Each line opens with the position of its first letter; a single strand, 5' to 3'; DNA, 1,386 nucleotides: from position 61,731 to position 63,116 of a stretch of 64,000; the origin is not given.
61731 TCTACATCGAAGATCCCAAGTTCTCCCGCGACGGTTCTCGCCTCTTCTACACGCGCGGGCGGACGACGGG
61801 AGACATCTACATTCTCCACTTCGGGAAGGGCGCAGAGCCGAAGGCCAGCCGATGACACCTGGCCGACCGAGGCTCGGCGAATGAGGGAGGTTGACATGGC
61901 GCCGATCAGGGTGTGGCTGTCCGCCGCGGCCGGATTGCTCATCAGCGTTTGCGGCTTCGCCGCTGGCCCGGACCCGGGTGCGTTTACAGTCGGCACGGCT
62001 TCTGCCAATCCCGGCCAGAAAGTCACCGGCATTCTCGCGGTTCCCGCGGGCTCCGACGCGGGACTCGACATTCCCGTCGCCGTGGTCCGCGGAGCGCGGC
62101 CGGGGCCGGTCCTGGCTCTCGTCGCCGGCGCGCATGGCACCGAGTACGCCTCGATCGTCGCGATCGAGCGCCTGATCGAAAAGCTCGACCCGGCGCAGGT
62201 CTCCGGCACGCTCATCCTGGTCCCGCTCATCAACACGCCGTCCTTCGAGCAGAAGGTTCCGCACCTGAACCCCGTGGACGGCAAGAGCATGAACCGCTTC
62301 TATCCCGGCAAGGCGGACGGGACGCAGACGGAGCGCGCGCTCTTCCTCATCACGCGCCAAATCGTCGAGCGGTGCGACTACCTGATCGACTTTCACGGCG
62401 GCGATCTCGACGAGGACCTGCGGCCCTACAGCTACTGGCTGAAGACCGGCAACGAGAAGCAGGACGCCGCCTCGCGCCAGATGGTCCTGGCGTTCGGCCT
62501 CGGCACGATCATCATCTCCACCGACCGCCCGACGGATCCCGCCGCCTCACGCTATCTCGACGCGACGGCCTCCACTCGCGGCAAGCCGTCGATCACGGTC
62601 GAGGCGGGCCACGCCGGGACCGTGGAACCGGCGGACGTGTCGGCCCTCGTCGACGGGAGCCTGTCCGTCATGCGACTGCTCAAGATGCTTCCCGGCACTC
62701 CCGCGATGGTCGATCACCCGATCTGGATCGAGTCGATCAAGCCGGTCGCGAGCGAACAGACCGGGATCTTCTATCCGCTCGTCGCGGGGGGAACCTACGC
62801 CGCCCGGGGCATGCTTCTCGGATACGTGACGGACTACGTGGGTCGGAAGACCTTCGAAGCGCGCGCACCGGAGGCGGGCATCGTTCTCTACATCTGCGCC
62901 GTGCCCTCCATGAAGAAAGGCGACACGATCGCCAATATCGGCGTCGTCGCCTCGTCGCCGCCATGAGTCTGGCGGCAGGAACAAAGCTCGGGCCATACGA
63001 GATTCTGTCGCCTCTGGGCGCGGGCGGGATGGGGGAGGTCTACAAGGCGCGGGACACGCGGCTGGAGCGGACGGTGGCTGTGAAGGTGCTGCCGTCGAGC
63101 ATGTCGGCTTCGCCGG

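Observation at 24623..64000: Array of 12 co-oriented receptor-like Ser/Thr kinase - beta-propeller genes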

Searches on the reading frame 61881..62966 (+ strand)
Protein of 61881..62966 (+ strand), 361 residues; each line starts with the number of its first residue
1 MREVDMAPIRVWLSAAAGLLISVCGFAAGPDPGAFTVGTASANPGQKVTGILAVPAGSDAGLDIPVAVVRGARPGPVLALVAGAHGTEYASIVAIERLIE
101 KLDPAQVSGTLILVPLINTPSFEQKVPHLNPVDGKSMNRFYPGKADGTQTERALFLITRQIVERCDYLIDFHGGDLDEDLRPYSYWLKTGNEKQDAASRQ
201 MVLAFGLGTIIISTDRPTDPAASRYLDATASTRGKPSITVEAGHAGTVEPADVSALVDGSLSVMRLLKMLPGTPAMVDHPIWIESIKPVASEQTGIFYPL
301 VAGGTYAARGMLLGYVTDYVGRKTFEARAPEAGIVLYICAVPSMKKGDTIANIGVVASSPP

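Call 58: search_protein_families(library=pfam, proteins=[window:61881-62966:+], max_evalue=0.001)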
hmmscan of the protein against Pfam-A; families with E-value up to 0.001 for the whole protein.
window:61881-62966:+ (361 aa): 1 family
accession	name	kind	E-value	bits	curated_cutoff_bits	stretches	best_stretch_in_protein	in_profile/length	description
PF24827.1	AstE_AspA_cat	-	2.1e-27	96.4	25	1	74-266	1-191/192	Succinylglutamate desuccinylase/Aspartoacylase catalytic domain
